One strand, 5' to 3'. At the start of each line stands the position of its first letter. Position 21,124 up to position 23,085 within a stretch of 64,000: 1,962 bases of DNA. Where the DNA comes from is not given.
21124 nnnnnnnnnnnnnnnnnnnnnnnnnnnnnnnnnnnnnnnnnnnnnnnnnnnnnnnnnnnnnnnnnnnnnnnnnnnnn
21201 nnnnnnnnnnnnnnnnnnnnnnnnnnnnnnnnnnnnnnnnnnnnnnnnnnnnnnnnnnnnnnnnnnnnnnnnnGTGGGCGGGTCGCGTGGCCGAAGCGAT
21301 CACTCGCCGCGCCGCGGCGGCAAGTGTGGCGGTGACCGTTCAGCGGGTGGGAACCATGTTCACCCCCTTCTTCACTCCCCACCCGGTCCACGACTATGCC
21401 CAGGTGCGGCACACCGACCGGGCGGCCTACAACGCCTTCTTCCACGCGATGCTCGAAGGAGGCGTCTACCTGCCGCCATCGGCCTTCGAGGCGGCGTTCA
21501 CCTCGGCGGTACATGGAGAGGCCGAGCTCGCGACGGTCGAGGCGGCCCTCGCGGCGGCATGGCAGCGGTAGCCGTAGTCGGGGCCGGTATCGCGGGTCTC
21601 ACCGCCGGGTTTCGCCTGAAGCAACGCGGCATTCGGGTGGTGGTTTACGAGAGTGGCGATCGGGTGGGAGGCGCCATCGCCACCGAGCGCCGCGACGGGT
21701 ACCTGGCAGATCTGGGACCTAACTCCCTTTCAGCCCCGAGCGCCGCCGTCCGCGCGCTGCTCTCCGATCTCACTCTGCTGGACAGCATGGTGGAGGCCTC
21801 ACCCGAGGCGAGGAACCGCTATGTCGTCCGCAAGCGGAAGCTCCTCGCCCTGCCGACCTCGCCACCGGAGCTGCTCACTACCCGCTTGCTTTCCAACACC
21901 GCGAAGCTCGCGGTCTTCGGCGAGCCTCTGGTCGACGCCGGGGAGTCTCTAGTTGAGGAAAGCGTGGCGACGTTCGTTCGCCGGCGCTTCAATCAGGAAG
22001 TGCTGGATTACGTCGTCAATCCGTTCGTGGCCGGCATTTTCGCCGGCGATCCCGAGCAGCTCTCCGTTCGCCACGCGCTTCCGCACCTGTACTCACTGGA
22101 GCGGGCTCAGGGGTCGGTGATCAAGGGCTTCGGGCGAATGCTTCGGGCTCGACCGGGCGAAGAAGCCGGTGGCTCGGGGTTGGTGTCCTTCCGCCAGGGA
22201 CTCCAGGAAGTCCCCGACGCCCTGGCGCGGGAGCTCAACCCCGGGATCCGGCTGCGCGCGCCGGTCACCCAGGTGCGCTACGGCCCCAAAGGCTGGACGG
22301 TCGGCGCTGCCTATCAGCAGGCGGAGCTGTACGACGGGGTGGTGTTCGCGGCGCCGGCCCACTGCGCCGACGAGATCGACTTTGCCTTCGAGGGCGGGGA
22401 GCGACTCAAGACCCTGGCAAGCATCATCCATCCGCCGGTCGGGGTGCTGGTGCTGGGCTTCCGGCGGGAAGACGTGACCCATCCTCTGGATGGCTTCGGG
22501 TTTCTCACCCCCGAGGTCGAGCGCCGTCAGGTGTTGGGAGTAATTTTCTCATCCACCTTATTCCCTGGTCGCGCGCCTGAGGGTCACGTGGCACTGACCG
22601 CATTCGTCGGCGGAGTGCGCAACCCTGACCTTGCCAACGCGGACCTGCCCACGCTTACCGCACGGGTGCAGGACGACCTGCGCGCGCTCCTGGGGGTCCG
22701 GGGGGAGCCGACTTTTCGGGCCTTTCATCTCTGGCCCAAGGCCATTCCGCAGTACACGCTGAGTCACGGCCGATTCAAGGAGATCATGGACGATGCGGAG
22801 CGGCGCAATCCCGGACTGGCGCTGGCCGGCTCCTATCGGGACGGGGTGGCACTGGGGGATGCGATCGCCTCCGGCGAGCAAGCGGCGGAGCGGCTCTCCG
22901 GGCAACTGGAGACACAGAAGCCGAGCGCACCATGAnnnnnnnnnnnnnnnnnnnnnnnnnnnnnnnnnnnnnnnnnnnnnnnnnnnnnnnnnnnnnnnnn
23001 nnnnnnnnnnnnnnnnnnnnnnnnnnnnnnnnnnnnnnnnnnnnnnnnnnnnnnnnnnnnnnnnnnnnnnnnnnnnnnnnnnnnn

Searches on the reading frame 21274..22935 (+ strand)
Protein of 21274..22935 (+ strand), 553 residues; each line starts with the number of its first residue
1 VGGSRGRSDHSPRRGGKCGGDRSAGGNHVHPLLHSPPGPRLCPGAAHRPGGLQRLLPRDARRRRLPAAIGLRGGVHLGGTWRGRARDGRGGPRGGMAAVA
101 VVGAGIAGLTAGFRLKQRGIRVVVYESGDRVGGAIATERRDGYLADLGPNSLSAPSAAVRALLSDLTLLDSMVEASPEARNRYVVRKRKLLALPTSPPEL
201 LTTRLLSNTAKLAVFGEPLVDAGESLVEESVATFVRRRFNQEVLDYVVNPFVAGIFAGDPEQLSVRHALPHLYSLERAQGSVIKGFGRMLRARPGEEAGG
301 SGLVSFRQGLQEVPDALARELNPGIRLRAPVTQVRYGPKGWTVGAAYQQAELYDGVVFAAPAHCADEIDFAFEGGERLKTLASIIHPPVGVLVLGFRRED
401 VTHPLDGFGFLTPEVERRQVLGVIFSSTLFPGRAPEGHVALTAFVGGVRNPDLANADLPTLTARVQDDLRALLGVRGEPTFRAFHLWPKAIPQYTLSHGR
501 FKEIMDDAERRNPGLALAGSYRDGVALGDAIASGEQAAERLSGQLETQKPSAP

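Call 74: search_protein_families(library=pfam, max_evalue=0.001, proteins=[window:21274-22935:+])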
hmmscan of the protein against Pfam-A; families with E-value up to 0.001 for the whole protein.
window:21274-22935:+ (553 aa): 6 families
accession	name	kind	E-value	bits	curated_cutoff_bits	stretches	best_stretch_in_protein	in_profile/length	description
PF01593.30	Amino_oxidase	-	1.9e-57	195.9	19.8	1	106-541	1-442/443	Flavin containing amine oxidoreductase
PF13450.12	NAD_binding_8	-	5.6e-17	62.2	21.9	1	101-166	1-68/68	NAD(P)-binding Rossmann-like domain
PF00890.30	FAD_binding_2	-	5.7e-07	29.5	20.4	1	99-142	2-43/414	FAD binding domain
PF01266.30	DAO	-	1.1e-05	25.6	27.9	1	99-147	2-49/353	FAD dependent oxidoreductase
PF12831.13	FAD_oxidored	-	0.00037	20.3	27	1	99-136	2-39/416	FAD dependent oxidoreductase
PF07992.20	Pyr_redox_2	-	0.00055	19.9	26.1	1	99-130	3-35/291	Pyridine nucleotide-disulphide oxidoreductase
